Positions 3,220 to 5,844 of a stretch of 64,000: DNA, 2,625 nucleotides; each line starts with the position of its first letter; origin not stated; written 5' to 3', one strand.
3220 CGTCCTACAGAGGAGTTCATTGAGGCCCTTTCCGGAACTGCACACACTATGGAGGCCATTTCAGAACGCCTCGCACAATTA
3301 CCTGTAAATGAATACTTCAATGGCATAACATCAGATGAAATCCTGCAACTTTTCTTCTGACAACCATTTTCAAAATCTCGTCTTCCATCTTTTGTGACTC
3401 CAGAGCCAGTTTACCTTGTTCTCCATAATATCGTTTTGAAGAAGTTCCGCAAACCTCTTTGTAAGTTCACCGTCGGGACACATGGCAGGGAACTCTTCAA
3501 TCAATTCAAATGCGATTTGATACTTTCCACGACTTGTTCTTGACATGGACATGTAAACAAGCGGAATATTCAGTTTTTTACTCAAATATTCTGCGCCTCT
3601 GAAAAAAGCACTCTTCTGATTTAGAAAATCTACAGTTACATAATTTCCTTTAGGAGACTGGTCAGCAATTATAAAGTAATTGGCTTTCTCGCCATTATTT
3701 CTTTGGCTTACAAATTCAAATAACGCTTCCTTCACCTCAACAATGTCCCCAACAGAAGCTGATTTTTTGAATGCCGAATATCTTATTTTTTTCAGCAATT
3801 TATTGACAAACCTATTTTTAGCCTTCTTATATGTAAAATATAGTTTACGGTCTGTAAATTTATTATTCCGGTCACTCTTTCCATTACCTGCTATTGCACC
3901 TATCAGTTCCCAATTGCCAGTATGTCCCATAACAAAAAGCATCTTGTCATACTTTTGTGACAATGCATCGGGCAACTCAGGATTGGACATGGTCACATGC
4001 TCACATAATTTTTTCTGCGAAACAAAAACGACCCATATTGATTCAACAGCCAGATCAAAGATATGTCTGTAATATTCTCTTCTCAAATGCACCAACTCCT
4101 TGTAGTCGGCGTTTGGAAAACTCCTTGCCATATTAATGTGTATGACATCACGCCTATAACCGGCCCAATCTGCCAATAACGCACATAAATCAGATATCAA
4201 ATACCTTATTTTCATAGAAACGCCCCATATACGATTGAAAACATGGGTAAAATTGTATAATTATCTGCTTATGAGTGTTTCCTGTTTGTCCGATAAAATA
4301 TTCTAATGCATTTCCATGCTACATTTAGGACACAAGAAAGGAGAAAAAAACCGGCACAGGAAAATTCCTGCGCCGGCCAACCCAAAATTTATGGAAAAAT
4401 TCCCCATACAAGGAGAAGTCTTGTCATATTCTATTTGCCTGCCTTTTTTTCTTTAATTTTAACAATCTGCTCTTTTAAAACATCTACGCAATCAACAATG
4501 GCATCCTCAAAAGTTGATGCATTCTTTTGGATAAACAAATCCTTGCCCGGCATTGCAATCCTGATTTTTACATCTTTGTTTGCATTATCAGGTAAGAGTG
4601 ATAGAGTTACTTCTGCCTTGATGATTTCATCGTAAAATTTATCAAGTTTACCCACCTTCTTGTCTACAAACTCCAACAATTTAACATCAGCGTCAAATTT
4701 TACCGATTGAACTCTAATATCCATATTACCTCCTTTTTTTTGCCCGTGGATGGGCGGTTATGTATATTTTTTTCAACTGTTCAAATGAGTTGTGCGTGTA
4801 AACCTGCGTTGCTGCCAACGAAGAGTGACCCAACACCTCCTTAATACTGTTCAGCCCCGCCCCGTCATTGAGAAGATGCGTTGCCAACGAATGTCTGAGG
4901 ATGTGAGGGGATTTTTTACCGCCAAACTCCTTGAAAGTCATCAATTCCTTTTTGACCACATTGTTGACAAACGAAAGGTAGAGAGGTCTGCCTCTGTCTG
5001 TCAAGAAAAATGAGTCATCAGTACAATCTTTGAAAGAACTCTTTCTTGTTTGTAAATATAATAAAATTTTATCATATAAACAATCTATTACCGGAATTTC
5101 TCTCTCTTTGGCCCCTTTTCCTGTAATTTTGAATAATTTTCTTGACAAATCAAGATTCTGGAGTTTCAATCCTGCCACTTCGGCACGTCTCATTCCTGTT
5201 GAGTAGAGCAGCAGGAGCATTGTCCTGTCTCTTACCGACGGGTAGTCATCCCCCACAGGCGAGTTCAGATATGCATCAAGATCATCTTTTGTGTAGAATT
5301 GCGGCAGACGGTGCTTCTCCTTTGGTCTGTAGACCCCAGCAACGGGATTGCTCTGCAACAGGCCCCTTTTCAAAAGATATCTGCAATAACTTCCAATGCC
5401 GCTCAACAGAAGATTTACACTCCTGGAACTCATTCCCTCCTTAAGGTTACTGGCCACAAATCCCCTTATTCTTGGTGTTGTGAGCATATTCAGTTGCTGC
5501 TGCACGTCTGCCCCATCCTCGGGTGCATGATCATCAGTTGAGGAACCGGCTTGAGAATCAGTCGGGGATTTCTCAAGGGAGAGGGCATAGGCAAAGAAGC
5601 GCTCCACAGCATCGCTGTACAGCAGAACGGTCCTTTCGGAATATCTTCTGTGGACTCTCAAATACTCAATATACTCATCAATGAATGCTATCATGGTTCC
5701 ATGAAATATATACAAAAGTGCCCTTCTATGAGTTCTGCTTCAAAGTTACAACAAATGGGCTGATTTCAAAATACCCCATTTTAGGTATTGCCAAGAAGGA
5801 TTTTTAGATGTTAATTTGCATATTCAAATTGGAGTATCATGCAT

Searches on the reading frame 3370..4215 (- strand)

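Call 60: search_protein_families(library=pfam, proteins=[window:3370-4215:-], max_evalue=0.001)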
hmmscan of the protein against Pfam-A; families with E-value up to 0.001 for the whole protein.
window:3370-4215:- (281 aa): 1 family
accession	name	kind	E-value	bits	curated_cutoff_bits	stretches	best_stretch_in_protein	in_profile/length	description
PF03279.18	Lip_A_acyltrans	-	2.5e-22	79.9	22.3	1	7-279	34-295/295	Bacterial lipid A biosynthesis acyltransferase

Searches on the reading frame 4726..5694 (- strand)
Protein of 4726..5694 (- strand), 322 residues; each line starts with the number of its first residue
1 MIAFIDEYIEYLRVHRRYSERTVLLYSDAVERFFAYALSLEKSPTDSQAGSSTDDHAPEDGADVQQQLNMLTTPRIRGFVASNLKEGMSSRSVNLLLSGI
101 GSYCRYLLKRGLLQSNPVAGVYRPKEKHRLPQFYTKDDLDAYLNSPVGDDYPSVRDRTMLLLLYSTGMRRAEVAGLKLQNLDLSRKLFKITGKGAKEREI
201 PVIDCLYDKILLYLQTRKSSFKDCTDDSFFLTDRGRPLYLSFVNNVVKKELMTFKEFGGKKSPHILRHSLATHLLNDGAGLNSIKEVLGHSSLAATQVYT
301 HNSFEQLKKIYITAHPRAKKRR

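Call 60: search_protein_families(library=pfam, proteins=[window:4726-5694:-], max_evalue=0.001)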
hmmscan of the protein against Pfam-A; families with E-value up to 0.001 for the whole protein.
window:4726-5694:- (322 aa): 3 families
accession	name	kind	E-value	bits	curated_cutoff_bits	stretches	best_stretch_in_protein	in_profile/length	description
PF00589.27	Phage_integrase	-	1.2e-30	106.9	27.1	1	150-305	18-171/172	Phage integrase family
PF02899.23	Phage_int_SAM_1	-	2.1e-10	41.1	22.3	1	5-42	1-37/83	Phage integrase, N-terminal SAM-like domain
PF13495.12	Phage_int_SAM_4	-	0.00079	20.2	27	0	5-110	2-81/85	Phage integrase, N-terminal SAM-like domain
